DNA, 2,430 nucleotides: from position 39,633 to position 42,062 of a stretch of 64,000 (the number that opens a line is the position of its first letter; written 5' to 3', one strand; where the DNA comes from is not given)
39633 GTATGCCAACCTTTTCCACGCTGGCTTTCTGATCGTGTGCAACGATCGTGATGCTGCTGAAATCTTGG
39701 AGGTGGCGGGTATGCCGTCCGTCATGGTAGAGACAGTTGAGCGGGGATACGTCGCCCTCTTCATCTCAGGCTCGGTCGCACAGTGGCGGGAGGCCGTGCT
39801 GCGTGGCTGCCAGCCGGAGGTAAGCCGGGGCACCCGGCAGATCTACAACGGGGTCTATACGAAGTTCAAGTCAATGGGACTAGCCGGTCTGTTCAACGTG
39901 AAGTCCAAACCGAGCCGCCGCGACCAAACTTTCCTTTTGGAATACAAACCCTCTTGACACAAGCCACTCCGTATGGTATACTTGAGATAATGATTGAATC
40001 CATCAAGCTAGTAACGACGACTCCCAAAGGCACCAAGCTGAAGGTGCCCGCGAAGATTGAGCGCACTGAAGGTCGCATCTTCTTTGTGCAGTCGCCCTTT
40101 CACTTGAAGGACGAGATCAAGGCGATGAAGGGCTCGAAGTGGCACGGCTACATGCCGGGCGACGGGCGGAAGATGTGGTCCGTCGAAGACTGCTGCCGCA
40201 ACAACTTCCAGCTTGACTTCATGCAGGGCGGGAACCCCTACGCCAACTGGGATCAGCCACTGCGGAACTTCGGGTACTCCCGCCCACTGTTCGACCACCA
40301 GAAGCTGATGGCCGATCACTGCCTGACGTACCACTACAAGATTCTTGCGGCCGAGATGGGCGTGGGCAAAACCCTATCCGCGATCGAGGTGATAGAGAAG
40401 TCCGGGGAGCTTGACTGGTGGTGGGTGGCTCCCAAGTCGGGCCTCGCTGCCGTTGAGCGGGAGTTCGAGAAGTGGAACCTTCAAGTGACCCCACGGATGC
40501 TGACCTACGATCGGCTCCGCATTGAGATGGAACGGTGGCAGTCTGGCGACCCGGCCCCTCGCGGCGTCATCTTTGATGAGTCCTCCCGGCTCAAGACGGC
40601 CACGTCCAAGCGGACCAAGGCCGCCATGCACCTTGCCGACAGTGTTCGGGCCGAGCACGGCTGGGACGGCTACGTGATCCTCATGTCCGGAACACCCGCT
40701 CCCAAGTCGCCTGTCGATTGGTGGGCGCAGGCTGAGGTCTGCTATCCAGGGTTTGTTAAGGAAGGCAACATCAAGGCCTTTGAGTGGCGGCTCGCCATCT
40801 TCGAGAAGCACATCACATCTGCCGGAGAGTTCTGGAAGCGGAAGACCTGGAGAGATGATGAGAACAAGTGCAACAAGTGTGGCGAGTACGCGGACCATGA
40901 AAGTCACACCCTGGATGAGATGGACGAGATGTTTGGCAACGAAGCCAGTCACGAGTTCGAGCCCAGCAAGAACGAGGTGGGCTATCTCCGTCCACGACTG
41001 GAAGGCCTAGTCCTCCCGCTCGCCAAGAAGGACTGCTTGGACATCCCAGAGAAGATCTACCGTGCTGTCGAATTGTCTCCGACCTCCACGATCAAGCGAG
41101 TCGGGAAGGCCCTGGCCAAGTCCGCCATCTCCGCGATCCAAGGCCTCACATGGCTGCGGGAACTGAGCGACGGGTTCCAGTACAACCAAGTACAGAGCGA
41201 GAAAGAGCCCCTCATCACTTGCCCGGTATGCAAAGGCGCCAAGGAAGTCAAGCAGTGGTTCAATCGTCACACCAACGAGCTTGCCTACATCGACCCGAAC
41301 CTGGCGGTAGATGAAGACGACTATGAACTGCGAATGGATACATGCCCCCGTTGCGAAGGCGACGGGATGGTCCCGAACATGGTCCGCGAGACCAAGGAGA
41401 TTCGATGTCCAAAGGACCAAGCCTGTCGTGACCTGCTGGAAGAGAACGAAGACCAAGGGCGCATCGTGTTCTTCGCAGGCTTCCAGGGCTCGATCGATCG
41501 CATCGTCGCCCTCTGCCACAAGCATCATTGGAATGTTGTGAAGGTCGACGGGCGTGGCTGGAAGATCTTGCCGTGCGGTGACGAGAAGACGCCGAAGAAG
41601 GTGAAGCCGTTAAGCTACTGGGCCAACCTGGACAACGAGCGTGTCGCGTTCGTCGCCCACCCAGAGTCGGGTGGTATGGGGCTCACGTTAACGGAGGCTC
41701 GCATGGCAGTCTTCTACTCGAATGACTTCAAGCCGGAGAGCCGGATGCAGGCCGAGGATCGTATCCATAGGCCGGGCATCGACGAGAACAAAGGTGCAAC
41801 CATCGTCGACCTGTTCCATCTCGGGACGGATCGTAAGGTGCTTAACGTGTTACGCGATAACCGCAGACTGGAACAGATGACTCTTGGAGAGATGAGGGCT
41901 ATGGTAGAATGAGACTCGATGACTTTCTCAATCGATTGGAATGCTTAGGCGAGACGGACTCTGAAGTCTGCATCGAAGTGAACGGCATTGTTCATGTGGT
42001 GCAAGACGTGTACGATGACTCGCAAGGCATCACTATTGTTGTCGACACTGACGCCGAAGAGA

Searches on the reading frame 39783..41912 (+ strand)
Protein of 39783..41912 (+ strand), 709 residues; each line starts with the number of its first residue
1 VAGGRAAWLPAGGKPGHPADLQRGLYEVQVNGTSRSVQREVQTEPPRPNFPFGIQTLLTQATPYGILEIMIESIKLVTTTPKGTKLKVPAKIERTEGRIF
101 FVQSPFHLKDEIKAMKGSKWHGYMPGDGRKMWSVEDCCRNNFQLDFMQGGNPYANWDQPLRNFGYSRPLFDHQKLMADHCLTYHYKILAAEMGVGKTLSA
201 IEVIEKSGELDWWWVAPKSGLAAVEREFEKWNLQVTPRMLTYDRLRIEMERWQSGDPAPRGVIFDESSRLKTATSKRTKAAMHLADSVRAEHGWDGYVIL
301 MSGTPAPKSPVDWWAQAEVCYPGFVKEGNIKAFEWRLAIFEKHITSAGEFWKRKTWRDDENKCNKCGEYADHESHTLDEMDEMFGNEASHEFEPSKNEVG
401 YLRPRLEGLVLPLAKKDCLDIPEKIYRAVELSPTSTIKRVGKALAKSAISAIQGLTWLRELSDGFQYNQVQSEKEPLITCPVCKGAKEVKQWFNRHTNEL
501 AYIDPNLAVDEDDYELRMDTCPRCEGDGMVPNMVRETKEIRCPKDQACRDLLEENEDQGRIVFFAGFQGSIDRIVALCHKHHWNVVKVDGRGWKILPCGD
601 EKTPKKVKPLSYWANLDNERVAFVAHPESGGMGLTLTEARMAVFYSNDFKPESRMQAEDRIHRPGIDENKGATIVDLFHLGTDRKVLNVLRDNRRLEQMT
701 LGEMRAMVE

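Call 3: search_protein_families(library=pfam, proteins=[window:39783-41912:+], max_evalue=0.1)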
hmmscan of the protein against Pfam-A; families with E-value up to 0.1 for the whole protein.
window:39783-41912:+ (709 aa): 2 families
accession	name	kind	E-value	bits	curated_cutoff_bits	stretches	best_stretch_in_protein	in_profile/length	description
PF00176.29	SNF2-rel_dom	-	1.8e-06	27.7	24.9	1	186-232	20-74/290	SNF2-related domain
PF00271.37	Helicase_C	-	5.7e-06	27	23.5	1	544-665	2-110/110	Helicase conserved C-terminal domain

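Call 4: search_protein_families(library=phrogs, proteins=[window:39783-41912:+], max_evalue=0.01)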
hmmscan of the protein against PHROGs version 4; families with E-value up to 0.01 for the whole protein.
window:39783-41912:+ (709 aa): 1 family
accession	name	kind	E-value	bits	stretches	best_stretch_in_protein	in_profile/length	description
phrog_62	-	DNA, RNA and nucleotide metabolism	5.1e-51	174.4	1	163-697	691-1129/1881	DNA helicase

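Call 74: search_protein_families(library=padloc, proteins=[window:39990-41912:+], max_evalue=0.001)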
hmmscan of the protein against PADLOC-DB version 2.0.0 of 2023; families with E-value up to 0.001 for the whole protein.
window:39990-41912:+ (640 aa): 6 families
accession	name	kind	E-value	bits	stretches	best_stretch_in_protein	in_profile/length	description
PDLC00631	ZorD1|ZorD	-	3.8e-08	29.6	0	557-596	830-869/1071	"SWI2/SNF2 helicase, Mrr-like nuclease"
PDLC00629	ZorD1|ZorD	-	7.5e-08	28.8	0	193-264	630-690/1012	"SWI2/SNF2 helicase, Mrr-like nuclease"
PDLC00633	ZorD1|ZorD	-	2.5e-07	27.2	1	557-596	804-843/908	"SWI2/SNF2 helicase, Mrr-like nuclease"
PDLC00634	ZorD1|ZorD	-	3.1e-07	26.5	0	193-266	637-699/1208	"SWI2/SNF2 helicase, Mrr-like nuclease"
PDLC02849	DpdE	-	0.00047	16.4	0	552-631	754-831/857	DpdE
PDLC02851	DpdE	-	0.00062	15.7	0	552-597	956-1001/1055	DpdE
